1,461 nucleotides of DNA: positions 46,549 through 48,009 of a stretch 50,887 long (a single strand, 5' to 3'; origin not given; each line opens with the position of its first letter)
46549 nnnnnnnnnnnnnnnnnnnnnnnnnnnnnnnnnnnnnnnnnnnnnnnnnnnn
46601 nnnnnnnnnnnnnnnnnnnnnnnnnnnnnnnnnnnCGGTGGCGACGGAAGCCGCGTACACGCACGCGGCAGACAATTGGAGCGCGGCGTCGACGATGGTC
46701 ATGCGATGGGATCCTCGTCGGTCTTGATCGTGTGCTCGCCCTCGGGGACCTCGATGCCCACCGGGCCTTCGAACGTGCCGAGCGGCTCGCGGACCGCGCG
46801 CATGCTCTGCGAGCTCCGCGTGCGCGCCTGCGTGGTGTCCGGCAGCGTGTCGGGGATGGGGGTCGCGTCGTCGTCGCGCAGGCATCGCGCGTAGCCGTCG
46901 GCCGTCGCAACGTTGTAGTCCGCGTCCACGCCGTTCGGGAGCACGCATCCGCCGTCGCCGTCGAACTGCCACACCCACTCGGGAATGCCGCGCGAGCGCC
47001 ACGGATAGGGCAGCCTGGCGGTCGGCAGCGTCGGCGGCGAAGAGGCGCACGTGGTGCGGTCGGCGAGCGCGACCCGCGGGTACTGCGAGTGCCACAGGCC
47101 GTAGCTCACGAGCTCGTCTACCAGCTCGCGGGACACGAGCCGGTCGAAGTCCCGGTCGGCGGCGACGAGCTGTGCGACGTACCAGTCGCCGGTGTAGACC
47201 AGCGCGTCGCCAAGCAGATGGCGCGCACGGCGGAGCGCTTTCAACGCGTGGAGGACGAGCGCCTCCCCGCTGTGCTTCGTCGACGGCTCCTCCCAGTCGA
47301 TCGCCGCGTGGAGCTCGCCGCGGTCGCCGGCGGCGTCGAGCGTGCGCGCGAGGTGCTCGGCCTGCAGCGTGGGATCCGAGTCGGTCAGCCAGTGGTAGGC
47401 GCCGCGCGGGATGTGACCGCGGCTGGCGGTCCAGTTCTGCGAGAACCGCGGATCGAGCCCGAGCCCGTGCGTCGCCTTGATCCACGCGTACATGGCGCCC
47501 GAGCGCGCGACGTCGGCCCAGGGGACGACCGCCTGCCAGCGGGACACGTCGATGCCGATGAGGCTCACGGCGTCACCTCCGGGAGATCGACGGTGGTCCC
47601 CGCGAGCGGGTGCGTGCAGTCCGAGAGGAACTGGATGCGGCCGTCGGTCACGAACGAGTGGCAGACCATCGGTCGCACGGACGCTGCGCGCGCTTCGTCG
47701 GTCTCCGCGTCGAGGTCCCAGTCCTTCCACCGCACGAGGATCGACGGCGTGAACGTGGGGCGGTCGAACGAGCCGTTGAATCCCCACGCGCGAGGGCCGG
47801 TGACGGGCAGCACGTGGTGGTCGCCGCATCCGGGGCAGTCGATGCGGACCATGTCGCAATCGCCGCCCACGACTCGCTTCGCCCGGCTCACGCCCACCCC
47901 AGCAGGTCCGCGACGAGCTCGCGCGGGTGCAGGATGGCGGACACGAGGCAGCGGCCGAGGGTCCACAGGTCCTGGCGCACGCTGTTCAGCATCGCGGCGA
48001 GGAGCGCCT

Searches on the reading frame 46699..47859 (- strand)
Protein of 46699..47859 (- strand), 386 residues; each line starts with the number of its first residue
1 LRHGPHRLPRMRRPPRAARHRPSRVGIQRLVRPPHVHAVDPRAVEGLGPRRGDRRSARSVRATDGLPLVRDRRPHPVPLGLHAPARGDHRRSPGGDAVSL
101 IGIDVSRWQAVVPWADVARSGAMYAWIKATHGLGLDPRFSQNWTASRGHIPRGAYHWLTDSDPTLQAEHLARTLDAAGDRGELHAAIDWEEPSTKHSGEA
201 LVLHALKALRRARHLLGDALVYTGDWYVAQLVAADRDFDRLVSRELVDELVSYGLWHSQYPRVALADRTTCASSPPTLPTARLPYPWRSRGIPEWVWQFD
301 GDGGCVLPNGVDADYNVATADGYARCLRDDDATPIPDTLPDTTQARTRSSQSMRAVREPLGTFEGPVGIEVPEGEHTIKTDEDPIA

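Call 74: search_protein_families(library=pfam, proteins=[window:46699-47859:-], max_evalue=0.001)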
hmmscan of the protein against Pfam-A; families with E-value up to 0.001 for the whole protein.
window:46699-47859:- (386 aa): 1 family
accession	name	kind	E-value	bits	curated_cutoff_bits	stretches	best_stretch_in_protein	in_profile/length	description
PF01183.26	Glyco_hydro_25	-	2e-16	61.3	27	1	103-231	1-135/180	Glycosyl hydrolases family 25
